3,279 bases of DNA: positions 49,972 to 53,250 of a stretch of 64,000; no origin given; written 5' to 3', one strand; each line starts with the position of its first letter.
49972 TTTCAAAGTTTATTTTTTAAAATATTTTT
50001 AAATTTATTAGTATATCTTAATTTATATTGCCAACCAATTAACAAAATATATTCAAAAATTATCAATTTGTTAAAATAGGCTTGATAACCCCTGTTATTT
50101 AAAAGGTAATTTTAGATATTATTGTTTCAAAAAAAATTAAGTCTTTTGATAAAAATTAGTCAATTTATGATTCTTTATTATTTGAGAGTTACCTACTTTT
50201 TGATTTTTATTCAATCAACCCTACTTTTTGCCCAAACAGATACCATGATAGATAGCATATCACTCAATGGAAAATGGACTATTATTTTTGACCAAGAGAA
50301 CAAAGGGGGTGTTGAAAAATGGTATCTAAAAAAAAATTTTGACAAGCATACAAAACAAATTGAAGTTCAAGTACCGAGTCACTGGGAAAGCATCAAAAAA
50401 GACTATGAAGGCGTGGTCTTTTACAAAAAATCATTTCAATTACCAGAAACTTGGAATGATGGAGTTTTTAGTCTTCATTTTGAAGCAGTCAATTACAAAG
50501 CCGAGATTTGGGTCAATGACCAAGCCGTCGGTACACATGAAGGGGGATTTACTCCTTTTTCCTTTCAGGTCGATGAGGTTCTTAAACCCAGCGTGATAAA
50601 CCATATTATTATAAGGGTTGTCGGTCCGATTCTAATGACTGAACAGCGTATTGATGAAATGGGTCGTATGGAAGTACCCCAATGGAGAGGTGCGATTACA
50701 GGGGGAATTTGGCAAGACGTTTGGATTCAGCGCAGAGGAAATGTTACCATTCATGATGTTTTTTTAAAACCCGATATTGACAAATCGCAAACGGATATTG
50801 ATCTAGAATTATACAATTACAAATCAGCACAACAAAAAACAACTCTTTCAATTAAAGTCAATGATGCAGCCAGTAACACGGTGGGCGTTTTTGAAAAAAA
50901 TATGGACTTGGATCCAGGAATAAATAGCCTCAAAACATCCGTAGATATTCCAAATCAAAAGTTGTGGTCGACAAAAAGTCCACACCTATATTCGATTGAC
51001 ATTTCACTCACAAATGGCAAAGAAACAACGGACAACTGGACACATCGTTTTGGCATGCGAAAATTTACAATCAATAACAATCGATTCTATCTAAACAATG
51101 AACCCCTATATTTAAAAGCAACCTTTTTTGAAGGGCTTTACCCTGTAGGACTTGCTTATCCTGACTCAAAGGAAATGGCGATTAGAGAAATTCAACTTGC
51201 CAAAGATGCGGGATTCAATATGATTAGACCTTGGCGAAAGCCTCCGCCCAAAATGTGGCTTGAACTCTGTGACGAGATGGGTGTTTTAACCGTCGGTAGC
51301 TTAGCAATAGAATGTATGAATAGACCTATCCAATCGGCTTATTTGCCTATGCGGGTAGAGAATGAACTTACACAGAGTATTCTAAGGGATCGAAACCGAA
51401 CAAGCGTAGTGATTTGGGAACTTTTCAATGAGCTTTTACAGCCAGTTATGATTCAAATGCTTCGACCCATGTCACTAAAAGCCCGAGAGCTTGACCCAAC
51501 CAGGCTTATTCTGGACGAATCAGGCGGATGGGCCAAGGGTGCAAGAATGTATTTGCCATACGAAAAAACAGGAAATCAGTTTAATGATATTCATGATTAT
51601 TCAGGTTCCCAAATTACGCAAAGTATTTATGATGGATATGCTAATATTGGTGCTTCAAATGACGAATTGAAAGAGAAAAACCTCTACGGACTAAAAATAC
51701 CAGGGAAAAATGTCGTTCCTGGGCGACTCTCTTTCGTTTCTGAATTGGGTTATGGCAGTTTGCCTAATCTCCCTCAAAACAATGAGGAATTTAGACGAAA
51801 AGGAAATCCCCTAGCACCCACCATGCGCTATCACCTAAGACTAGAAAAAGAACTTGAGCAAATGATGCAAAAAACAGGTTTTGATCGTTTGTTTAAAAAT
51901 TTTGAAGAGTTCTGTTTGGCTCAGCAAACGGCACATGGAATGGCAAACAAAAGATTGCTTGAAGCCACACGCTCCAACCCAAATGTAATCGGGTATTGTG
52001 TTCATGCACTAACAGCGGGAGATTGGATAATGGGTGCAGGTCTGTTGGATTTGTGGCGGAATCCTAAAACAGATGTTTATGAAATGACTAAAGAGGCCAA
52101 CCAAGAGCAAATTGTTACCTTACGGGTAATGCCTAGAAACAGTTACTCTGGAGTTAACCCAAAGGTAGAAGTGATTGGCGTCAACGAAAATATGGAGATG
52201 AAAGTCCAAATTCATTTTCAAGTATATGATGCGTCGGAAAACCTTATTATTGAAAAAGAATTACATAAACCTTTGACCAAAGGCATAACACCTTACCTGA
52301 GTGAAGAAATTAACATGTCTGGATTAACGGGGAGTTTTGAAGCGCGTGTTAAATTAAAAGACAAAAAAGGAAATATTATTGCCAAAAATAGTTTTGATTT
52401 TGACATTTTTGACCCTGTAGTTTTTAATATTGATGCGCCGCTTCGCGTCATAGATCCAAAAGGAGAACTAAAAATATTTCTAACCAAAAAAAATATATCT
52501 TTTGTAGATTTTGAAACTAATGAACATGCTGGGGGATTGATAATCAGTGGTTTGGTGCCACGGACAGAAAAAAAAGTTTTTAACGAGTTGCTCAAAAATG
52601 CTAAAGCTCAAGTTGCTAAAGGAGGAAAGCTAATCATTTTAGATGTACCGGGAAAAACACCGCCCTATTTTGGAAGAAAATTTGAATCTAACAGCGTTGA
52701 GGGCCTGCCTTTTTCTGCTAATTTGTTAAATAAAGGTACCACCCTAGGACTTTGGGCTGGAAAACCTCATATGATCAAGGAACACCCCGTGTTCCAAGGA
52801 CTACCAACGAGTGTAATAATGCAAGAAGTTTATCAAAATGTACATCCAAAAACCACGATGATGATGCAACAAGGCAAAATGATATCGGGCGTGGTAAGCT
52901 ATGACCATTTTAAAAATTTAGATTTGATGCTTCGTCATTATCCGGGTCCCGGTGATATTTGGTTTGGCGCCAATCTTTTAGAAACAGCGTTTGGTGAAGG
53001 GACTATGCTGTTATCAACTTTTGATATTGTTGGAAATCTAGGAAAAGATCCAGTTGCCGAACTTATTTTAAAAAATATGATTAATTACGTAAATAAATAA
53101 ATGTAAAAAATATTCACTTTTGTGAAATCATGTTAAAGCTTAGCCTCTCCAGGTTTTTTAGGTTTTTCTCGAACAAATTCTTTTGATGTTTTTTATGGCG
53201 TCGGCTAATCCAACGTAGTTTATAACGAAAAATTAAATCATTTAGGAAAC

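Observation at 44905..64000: SusC/D locus with four sulfatases, one GH and no regulator, fused to galK-galT-SSS: candidate undescribed sulfated-galactan/oligosaccharide utilisation system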

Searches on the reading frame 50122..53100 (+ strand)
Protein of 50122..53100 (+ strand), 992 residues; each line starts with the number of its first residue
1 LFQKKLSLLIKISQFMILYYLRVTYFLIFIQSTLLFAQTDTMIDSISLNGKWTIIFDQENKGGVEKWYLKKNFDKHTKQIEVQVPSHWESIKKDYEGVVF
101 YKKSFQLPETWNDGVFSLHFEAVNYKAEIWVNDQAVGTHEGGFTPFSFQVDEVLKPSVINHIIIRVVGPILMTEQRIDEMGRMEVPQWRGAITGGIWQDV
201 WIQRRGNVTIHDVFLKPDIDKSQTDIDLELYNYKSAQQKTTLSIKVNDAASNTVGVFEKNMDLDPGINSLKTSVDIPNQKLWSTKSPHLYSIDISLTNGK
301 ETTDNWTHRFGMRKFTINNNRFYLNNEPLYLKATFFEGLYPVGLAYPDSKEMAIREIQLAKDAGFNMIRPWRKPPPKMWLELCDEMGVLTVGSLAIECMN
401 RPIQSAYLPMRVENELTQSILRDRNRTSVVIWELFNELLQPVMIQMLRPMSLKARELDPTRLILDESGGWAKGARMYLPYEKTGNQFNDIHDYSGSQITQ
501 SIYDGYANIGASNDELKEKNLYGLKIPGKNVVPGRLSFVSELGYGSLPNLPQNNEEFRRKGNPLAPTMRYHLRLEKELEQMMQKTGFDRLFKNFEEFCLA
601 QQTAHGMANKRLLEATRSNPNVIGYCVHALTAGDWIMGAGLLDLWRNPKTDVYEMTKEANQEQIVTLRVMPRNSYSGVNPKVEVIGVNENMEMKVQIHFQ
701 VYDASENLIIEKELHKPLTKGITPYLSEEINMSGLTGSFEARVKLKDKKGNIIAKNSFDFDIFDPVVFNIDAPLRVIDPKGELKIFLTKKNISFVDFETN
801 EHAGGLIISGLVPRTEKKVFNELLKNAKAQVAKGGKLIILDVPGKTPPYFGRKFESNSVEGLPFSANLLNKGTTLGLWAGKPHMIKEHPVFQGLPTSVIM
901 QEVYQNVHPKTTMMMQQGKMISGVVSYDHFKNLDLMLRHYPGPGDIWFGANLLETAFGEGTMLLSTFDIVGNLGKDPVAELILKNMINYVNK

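Call 4: search_protein_families(library=pfam, proteins=[window:50122-53100:+])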
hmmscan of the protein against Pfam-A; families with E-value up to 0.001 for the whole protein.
window:50122-53100:+ (992 aa): 4 families
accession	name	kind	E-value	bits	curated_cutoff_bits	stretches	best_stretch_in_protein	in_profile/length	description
PF00703.27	Glyco_hydro_2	-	2.8e-16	60.7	23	1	208-313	1-109/109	Glycosyl hydrolases family 2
PF02837.24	Glyco_hydro_2_N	-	5.2e-14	53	28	1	47-166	3-133/169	Glycosyl hydrolases family 2, sugar binding domain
PF02836.23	Glyco_hydro_2_C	-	1.2e-10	41.5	21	1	317-472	3-167/302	Glycosyl hydrolases family 2, TIM barrel domain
PF22666.2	Glyco_hydro_2_N2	-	4.4e-09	37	27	1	100-184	51-134/167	Glycosyl hydrolase 2 galactose-binding domain-like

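Call 11: find_related_loci(query=window:50122-53100:+, collection=genome_contigs, flank=10000)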
Query window:50122-53100:+ (992 aa) in genome_contigs; peptide patterns used: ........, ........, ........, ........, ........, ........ (x = any residue, [..] = any of these).
53 stretches matched a pattern; 13 encode a relative of the query (tblastn E <= 1e-3); 12 distinct loci.
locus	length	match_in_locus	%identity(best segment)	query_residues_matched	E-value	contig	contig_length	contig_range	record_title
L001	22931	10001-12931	90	16-992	0e+0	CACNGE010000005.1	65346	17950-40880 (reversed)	MAG: uncultured Bacteroidetes bacterium isolate AG-920-I17 genome assembly, contig: AG-920-I17_NODE_5, whole genome shot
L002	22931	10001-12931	90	16-992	0e+0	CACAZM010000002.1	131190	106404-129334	uncultured Bacteroidetes bacterium isolate AG-349-I20 genome assembly, contig: AG-349-I20_NODE_2, whole genome shotgun s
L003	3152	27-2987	87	6-992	0e+0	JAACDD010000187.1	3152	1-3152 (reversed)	MAG: Bacteroidetes bacterium isolate H12SWP_bin.2 H12swp_k87_3608851_1_3152, whole genome shotgun sequence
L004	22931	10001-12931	88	16-992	0e+0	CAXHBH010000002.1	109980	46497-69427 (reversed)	MAG TPA_asm: uncultured Flavobacteriaceae bacterium isolate SRR12479980_concoct_30 genome assembly, contig: ERZ4873457.2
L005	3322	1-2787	91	64-992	0e+0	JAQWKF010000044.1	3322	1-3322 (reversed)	MAG: Flavobacteriaceae bacterium isolate cluster1_bin.94 k141_378340, whole genome shotgun sequence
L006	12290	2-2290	93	227-989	0e+0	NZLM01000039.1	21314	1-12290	MAG: Methanobacteriota archaeon isolate IN35 30953, whole genome shotgun sequence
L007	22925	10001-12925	71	24-992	0e+0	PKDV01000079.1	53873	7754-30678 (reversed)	MAG: Flavobacteriaceae bacterium isolate Bacter4 c_000000000077, whole genome shotgun sequence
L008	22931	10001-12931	90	16-992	0e+0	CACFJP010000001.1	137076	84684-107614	uncultured Bacteroidetes bacterium isolate AG-908-E14 genome assembly, contig: AG-908-E14_NODE_1, whole genome shotgun s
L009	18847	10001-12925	48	15-990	0e+0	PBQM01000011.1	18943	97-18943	MAG: Flavobacteriaceae bacterium isolate NP987 37208, whole genome shotgun sequence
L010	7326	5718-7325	86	9-544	0e+0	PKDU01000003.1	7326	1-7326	MAG: Flavobacteriaceae bacterium isolate Bacter8 c_000000002430, whole genome shotgun sequence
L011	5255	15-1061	87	644-992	0e+0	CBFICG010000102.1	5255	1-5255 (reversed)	MAG: Flavobacteriaceae bacterium isolate Co_bin_565_indstr genome assembly, contig: Co_bin_565_indstr_c102, whole genome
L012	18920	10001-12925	48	14-990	0e+0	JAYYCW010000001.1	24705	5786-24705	MAG: Bacteroidota bacterium isolate XS_MAG296 XS_MAG296_0001, whole genome shotgun sequence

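Call 17: search_protein_families(library=pfam, proteins=[L001:725-2131:+, L001:2387-4048:+, L001:4060-4554:-, L001:16265-18955:+, L001:18963-19871:+, L001:19768-21318:+, L007:8-1717:+, L007:2333-4783:+, L007:12932-13978:+, L007:14014-14691:+])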
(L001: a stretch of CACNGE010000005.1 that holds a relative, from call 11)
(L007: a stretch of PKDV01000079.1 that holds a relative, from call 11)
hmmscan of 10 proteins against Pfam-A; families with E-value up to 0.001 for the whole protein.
L001:725-2131:+ (468 aa): 2 families
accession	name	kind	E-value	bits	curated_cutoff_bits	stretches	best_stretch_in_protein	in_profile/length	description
PF07690.21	MFS_1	-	3.6e-24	85.8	33.4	1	52-412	3-345/347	Major Facilitator Superfamily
PF00083.30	Sugar_tr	-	1.4e-05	24.6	22.3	1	46-165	3-131/452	Sugar (and other) transporter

L001:2387-4048:+ (553 aa): 2 families
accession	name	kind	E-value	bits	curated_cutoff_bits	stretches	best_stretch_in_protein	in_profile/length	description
PF00474.23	SSF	-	3.3e-54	184.8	22.8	2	33-301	1-259/406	Sodium:solute symporter family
PF10993.13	DUF2818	-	7.4e-06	26.9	25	1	249-312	4-66/93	Protein of unknown function (DUF2818)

L001:4060-4554:- (164 aa): 1 family
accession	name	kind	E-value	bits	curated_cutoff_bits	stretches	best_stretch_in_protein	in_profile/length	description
PF03350.21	UPF0114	-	3.4e-29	101.9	23.1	1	9-130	1-116/117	Uncharacterized protein family, UPF0114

L001:16265-18955:+ (896 aa): 7 families
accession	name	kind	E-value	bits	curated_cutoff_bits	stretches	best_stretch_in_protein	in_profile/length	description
PF02837.24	Glyco_hydro_2_N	-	7.4e-16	59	28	1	89-194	62-167/169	Glycosyl hydrolases family 2, sugar binding domain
PF02836.23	Glyco_hydro_2_C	-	2.8e-15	56.7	21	1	326-600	6-290/302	Glycosyl hydrolases family 2, TIM barrel domain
PF00703.27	Glyco_hydro_2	-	1.5e-14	55.1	23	1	218-318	10-109/109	Glycosyl hydrolases family 2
PF18565.7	Glyco_hydro2_C5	-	4.8e-10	39.7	32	1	733-816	4-93/103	Glycoside hydrolase family 2 C-terminal domain 5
PF22666.2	Glyco_hydro_2_N2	-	2e-08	34.9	27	1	94-168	50-124/167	Glycosyl hydrolase 2 galactose-binding domain-like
PF21467.3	BetaGal_gal-bd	-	1.5e-05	25.5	27.3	1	93-130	1-36/62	Beta-galactosidase, galactose-binding domain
PF16355.11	DUF4982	-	0.00074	19.9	23.9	0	637-667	5-31/61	Domain of unknown function (DUF4982)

L001:18963-19871:+ (302 aa): 2 families
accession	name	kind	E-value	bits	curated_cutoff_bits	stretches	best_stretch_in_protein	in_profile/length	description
PF00722.28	Glyco_hydro_16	-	2e-11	44.1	22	1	111-294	22-173/175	Glycosyl hydrolases family 16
PF03935.22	SKN1_KRE6_Sbg1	-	3.6e-10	39.3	30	1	221-301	361-452/501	Beta-glucan synthesis-associated protein SKN1/KRE6/Sbg1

L001:19768-21318:+ (516 aa): 3 families
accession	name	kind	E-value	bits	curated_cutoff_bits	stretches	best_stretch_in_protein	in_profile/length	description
PF00884.28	Sulfatase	-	3e-58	197.9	25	1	69-383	1-300/301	Sulfatase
PF16347.10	SGSH_C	-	1.4e-12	48.5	29.3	1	339-473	8-148/154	N-sulphoglucosamine sulphohydrolase, C-terminal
PF14707.11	Sulfatase_C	-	0.00053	21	30.9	0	445-475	58-91/127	C-terminal region of aryl-sulfatase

L007:8-1717:+ (569 aa): 2 families
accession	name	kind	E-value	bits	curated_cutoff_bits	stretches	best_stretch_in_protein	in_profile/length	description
PF00091.31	Tubulin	-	9.1e-46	157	33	1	2-162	2-189/190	Tubulin/FtsZ family, GTPase domain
PF12327.13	FtsZ_C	-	9.5e-18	64.7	27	1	210-304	1-94/95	FtsZ family, C-terminal domain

L007:2333-4783:+ (816 aa): 1 family
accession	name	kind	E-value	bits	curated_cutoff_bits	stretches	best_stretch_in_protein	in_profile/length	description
PF19313.5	DUF5916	-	7e-150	500.9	22.6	1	233-815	1-571/572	Domain of unknown function (DUF5916)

L007:12932-13978:+ (348 aa): 1 family
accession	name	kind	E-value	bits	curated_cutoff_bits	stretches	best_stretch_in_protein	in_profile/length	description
PF00294.29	PfkB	-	2.3e-31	109.7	25.8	1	1-326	1-296/302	pfkB family carbohydrate kinase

L007:14014-14691:+ (225 aa): 1 family
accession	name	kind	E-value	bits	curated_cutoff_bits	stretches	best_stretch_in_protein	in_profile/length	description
PF01081.25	Aldolase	-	8e-32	110.7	27.8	1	11-208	1-193/196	KDPG and KHG aldolase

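Call 24: search_solved_structures(query=L001:18963-19871:+, max_evalue=0.001)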
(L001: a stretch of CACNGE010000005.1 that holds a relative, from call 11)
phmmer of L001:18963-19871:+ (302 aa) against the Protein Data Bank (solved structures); distinct sequences matched with E-value up to 0.001: 30.
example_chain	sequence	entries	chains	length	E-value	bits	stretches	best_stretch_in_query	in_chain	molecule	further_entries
3azx_A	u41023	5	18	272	2.8e-18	69.5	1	97-300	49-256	Laminarinase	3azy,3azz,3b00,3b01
4dfs_A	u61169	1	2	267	1.1e-17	67.6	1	97-301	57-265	Glycoside hydrolase, family 16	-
2vy0_A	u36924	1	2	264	2.8e-16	62.9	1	52-299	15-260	ENDO-BETA-1,3-GLUCANASE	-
5wut_A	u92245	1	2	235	5.8e-14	55.3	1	49-298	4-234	ULam111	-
6xof_A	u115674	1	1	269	1.1e-13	54.4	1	46-300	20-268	GH16 family protein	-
6xqf_A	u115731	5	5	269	1.3e-13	54.2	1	46-300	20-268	GH16 family protein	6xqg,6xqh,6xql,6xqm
3atg_A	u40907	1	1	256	4.7e-12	49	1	125-299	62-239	GLUCANASE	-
9voq_A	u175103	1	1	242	7.5e-12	48.4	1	125-299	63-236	Beta-1,3-glucanase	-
9vmv_A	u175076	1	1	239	9.3e-12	48.1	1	125-299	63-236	Beta-1,3-glucanase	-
9voo_A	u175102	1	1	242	9.5e-12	48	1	125-299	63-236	Hydrolase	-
4crq_A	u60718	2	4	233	2.4e-10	43.5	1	98-300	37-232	ENDO-1,3-BETA-GLUCANASE, FAMILY GH16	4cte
2hyk_A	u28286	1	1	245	1.1e-09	41.3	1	128-299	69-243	Beta-1,3-glucanase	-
6t2n_AAA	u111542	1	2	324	1.8e-09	40.6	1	43-299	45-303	Glycoside hydrolase family 16 protein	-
3iln_A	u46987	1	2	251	1.9e-09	40.4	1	72-299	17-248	Laminarinase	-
8ep4_A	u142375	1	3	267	5.2e-09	39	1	96-261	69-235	Glycosyl hydrolase family 16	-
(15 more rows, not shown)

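Call 25: search_solved_structures(query=window:50122-53100:+, max_evalue=0.00001)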
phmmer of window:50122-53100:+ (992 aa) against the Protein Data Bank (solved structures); distinct sequences matched with E-value up to 0.00001: 134 (the best 60 are shown).
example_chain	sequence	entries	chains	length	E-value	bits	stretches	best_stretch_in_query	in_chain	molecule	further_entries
7xyr_A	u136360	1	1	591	3.1e-42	148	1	46-464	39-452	Beta-glucuronidase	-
7sf2_A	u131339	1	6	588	9.7e-42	146.3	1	98-390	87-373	Glycosyl hydrolase family 2, sugar binding domain protein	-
5t98_A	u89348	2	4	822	1.6e-35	125.8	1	93-461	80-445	Glycoside Hydrolase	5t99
6d8k_A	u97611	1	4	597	2.1e-30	108.8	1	26-463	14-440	Glycosyl hydrolase family 2, sugar binding domain protein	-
9j6n_A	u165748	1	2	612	7.4e-30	107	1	98-469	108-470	Beta-D-galactofuranosidase 2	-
9j6m_A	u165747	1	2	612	7.5e-30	107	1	98-469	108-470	Beta-D-galactofuranosidase 2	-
6d89_C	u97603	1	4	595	1.7e-27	99.2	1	26-463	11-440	Beta-galactosidase/beta-glucuronidase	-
6s6z_A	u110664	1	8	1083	8.9e-27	96.8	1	45-476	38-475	Beta-galactosidase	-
6sd0_A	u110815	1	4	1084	9e-27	96.8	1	45-476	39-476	Beta-galactosidase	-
7vqm_A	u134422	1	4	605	1.7e-25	92.6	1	71-463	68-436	GH2 beta-galacturonate AqGalA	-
6ed1_A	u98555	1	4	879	1.7e-25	92.5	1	96-506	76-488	Glycosyl hydrolase family 2, sugar binding domain protein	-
5uj6_A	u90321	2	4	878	2.6e-25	91.9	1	77-441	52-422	Glycosyl hydrolases family 2, sugar binding domain protein | Beta-galactosidase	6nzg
6d50_A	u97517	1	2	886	3e-25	91.7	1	77-441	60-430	Glycosyl hydrolases family 2, sugar binding domain protein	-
3fn9_A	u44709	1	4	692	8.5e-25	90.2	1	93-466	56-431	Putative beta-galactosidase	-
6d8g_A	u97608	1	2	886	9.8e-25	90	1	77-441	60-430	Glycosyl hydrolases family 2, sugar binding domain protein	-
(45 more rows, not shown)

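Call 62: search_protein_families(library=pfam, proteins=[L009:12952-14868:+, L009:1313-3250:-, L004:13163-14332:-, L004:20322-21029:+, L004:21029-21781:+], max_evalue=0.01)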
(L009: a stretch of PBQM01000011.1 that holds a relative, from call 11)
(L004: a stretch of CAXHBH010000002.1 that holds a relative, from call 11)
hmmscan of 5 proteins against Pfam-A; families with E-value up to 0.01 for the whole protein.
L009:12952-14868:+ (638 aa): 5 families
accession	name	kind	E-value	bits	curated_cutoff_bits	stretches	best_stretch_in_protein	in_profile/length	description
PF03629.24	SASA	-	1.9e-21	77.1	24.8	2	404-527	98-223/226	Carbohydrate esterase, sialic acid-specific acetylesterase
PF02837.24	Glyco_hydro_2_N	-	8.6e-09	36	28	1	252-365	34-142/169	Glycosyl hydrolases family 2, sugar binding domain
PF22666.2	Glyco_hydro_2_N2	-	0.00021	21.8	27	1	287-357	49-119/167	Glycosyl hydrolase 2 galactose-binding domain-like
PF13364.12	BetaGal_ABD2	-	0.00022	22.4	23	1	257-355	6-106/112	Beta-galactosidase second all-beta domain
PF21467.3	BetaGal_gal-bd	-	0.00074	20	27.3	1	288-349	2-62/62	Beta-galactosidase, galactose-binding domain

L009:1313-3250:- (645 aa): 1 family
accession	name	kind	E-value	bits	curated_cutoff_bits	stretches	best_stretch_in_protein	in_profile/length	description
PF13229.12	Beta_helix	-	0.0066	16.5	25.9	1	112-308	2-156/158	Right handed beta helix region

L004:13163-14332:- (389 aa): 2 families
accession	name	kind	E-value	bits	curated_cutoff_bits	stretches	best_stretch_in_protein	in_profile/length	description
PF13715.12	CarbopepD_reg_2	-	8.5e-11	42.2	32.2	1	31-113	2-87/88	CarboxypepD_reg-like domain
PF13620.12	CarboxypepD_reg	-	1.5e-05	25.6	32.3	1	30-87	2-64/82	Carboxypeptidase regulatory-like domain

L004:20322-21029:+ (235 aa): 2 families
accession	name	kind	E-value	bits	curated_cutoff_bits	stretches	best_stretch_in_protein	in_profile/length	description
PF00884.28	Sulfatase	-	2.7e-28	99.6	25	1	40-221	1-169/301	Sulfatase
PF01663.27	Phosphodiest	-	3.6e-05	24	23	1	42-107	1-63/342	Type I phosphodiesterase / nucleotide pyrophosphatase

L004:21029-21781:+ (250 aa): 6 families
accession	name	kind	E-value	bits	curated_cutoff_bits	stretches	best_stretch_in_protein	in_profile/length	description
PF00884.28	Sulfatase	-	1.7e-19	70.7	25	1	13-112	201-299/301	Sulfatase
PF16347.10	SGSH_C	-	9.1e-11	42.6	29.3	1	72-222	11-146/154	N-sulphoglucosamine sulphohydrolase, C-terminal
PF01663.27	Phosphodiest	-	1.2e-05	25.5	23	1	11-54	177-220/342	Type I phosphodiesterase / nucleotide pyrophosphatase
PF02995.22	DUF229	-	0.0026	16.9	25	1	17-60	305-348/496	Protein of unknown function (DUF229)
PF07394.17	DUF1501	-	0.0029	17.3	27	1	14-52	260-298/390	Protein of unknown function (DUF1501)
PF14707.11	Sulfatase_C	-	0.0034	18.4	30.9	0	191-238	57-106/127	C-terminal region of aryl-sulfatase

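Call 68: find_homologous_proteins(query=window:50167-53100:+, max_evalue=1e-20)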
Query window:50167-53100:+ (977 aa): 1852 proteins with E <= 1e-20 among 8000 candidates; the best 120 are listed.
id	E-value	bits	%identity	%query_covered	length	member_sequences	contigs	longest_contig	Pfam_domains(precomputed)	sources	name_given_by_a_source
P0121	0.0e+0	2026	88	100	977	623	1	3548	PF02837.25,PF02836.24,PF00703.28,PF22666.3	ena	-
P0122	0.0e+0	1894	84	98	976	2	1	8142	PF02837.25,PF02836.24,PF00703.28,PF22666.3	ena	-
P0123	0.0e+0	1674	72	98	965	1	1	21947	PF02837.25,PF02836.24,PF00703.28,PF22666.3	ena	-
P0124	0.0e+0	1649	71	99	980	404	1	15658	PF02837.25,PF02836.24,PF00703.28,PF22666.3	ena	-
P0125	0.0e+0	1640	71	100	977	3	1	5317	PF02837.25,PF13364.13,PF02836.24,PF00703.28,PF22666.3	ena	-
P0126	0.0e+0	1567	68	99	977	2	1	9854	PF02837.25,PF02836.24,PF00703.28,PF22666.3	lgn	-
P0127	0.0e+0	1279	82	68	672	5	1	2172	PF02837.25,PF02836.24,PF00703.28,PF22666.3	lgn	-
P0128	0.0e+0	1210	53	99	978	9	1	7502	PF02837.25,PF02836.24,PF00703.28,PF22666.3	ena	-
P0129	0.0e+0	1192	52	99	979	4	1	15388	PF02837.25,PF02836.24,PF00703.28,PF22666.3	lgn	-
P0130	0.0e+0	1173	52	98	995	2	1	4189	PF02837.25,PF02836.24,PF00703.28,PF22666.3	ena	-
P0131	0.0e+0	1173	53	99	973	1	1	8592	PF02837.25,PF02836.24,PF00703.28,PF22666.3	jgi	jgi:beta-galactosidase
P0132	0.0e+0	1173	52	98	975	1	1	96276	PF02837.25,PF02836.24,PF00703.28,PF22666.3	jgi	jgi:hypothetical protein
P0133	0.0e+0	1170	51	99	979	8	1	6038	PF02837.25,PF02836.24,PF00703.28,PF22666.3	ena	-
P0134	0.0e+0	1169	51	99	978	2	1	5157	PF02837.25,PF02836.24,PF00703.28,PF22666.3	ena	-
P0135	0.0e+0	1169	52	99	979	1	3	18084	PF02837.25,PF02836.24,PF00703.28,PF22666.3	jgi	-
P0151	0.0e+0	1087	48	99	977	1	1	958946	PF02837.25,PF13364.13,PF02836.24,PF00703.28,PF22666.3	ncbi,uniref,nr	ncbi:hypothetical protein LCM02_08365 [Lutimonas saemankumensis]|uniref:glycoside hydrolase family 2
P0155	0.0e+0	1083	48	100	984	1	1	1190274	PF02837.25,PF02836.24,PF00703.28,PF22666.3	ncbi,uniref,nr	ncbi:glycoside hydrolase family 2 protein [Urechidicola vernalis]|uniref:Glycoside hydrolase family 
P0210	0.0e+0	1044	48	97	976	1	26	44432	PF02837.25,PF02836.24,PF00703.28,PF22666.3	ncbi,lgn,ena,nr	ncbi:MAG: glycoside hydrolase family 2 TIM barrel-domain containing protein [Polaribacter sp.]|nr:gl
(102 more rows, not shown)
